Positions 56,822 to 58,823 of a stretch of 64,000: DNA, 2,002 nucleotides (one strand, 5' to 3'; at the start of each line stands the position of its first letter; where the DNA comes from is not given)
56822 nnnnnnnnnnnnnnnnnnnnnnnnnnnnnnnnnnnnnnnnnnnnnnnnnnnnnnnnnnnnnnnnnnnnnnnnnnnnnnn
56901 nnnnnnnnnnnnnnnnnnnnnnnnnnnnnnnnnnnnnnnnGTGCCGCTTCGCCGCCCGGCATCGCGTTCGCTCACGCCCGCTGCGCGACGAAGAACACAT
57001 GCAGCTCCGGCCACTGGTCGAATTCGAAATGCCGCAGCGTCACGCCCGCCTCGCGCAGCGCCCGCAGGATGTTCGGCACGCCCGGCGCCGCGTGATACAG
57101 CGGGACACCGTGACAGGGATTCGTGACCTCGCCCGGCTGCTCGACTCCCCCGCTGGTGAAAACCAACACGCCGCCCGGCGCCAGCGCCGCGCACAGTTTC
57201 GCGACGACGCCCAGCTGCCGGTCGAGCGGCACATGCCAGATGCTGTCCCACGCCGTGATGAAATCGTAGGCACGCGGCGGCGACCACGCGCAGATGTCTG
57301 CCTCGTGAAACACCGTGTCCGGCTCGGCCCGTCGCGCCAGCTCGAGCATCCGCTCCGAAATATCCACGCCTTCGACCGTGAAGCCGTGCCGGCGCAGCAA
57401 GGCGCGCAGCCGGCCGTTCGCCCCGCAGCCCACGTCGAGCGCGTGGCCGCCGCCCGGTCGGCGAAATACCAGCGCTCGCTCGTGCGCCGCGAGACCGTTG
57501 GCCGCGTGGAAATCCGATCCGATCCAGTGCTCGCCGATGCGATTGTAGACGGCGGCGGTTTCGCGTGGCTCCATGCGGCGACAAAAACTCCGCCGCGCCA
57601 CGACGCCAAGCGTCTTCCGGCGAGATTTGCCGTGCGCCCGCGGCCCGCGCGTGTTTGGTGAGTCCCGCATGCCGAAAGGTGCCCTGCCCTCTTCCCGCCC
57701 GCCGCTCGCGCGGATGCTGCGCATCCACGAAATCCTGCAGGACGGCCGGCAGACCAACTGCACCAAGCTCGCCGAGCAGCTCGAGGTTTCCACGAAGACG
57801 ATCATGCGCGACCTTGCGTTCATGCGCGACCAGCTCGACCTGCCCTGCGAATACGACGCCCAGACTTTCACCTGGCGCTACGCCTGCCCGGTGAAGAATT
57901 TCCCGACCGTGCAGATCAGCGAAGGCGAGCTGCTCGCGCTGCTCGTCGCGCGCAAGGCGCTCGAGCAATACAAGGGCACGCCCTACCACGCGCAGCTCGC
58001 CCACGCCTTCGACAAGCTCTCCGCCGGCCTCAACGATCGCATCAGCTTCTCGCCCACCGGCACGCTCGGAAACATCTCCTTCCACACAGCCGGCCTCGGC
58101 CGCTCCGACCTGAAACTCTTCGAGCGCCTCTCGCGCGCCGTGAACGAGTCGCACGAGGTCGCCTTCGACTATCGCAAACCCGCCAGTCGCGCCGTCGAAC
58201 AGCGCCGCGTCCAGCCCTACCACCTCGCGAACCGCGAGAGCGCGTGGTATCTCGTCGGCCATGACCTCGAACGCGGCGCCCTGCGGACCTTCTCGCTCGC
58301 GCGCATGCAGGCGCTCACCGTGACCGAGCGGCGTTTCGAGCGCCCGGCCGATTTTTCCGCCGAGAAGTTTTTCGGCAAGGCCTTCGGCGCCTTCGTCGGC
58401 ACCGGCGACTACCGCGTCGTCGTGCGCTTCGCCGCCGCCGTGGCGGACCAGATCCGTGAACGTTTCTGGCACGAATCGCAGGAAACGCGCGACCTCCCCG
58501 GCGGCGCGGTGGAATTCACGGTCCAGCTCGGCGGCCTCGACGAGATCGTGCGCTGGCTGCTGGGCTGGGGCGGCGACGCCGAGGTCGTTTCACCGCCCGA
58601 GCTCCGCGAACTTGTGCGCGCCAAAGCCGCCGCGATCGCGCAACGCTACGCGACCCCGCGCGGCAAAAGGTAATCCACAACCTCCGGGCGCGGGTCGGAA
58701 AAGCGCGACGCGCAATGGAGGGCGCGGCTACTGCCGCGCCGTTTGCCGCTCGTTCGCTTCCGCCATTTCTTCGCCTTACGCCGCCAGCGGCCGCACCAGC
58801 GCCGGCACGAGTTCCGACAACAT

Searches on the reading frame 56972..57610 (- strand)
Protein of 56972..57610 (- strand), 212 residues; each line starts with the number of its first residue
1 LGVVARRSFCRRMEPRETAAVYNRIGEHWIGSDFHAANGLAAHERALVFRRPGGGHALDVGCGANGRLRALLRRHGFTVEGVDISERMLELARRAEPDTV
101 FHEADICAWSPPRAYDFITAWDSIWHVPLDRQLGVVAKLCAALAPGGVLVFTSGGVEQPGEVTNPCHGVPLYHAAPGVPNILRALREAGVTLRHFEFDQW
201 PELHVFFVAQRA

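Call 73: search_protein_families(library=pfam, proteins=[window:56972-57610:-], max_evalue=0.01)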
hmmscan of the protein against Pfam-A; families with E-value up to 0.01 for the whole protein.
window:56972-57610:- (212 aa): 6 families
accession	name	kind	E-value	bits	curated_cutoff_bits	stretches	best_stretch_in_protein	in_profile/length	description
PF13489.12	Methyltransf_23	-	2.7e-16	60.2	27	1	42-153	10-118/164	Methyltransferase domain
PF13649.12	Methyltransf_25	-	1.5e-14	54.8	27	1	58-147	2-97/97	Methyltransferase domain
PF08241.18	Methyltransf_11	-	8.5e-13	49.2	21.2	1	58-151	1-95/95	Methyltransferase domain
PF08242.18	Methyltransf_12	-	2.5e-10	41.4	30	1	58-149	1-98/98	Methyltransferase domain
PF13847.12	Methyltransf_31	-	5.2e-07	29.9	27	1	54-166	4-126/145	Methyltransferase domain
PF05401.17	NodS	-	0.0047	17.2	24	1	54-153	44-146/201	Nodulation protein S (NodS)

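Call 98: search_protein_families(library=padloc, proteins=[window:56972-57610:-], max_evalue=0.01)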
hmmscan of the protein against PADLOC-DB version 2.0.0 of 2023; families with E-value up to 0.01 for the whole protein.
window:56972-57610:- (212 aa): 2 families
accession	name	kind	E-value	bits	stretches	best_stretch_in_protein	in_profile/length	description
PDLC04134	mad2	-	2.4e-14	51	1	50-200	288-428/492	mads_2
PDLC03293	MTase_II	-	0.0013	15.6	1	49-119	33-101/427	Type II methyltransferase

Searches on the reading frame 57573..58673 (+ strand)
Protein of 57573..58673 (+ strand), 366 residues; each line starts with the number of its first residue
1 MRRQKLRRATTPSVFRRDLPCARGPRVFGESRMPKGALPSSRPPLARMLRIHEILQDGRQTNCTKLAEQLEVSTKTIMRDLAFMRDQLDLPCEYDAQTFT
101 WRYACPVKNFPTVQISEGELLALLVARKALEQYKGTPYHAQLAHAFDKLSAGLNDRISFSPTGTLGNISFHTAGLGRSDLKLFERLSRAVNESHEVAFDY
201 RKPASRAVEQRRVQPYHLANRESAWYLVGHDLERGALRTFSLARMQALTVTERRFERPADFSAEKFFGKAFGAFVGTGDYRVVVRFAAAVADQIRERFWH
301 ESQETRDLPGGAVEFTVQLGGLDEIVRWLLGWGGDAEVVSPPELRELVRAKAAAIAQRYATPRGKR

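Call 73: search_protein_families(library=pfam, proteins=[window:57573-58673:+], max_evalue=0.01)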
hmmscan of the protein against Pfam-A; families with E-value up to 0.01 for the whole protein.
window:57573-58673:+ (366 aa): 5 families
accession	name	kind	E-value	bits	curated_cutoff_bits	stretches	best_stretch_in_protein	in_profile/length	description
PF25583.1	WCX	-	4.3e-22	78.7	23.9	1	279-356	2-76/76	WCX domain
PF13280.12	WYL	-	4.3e-20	71.9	21.8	1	182-250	2-70/70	WYL domain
PF08279.18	HTH_11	-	6.9e-06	26.3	25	1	47-87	1-42/55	HTH domain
PF08220.18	HTH_DeoR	-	0.00052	20.1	21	1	50-86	4-40/57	DeoR-like helix-turn-helix domain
PF19187.6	HTH_PafC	-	0.006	16.8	32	0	45-84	3-42/115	PafC helix-turn-helix domain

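Call 98: search_protein_families(library=padloc, proteins=[window:57573-58673:+], max_evalue=0.01)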
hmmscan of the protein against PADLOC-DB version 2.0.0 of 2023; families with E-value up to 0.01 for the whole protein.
window:57573-58673:+ (366 aa): 5 families
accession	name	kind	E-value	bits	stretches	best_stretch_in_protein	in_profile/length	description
PDLC01457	WYL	-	1.4e-44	150.4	1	45-344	3-229/229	"CAS-I,CAS-II,CAS-III,CAS-IV,CAS-V,CAS-VI; associated_signaling"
PDLC01652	WYL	-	2.8e-39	133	1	181-356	18-162/162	"CAS-I,CAS-II,CAS-III,CAS-IV,CAS-V,CAS-VI; associated_signaling"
PDLC01766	Cas3c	-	5.2e-32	109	1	47-359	9-316/1009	-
PDLC01036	WYL/Csx1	-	6.9e-05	20.7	1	61-358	29-278/279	CARF+WYL C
PDLC01434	CasR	-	0.0073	14.2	0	48-86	130-167/191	"CAS-I,CAS-II,CAS-III,CAS-IV,CAS-V,CAS-VI; associated_signaling"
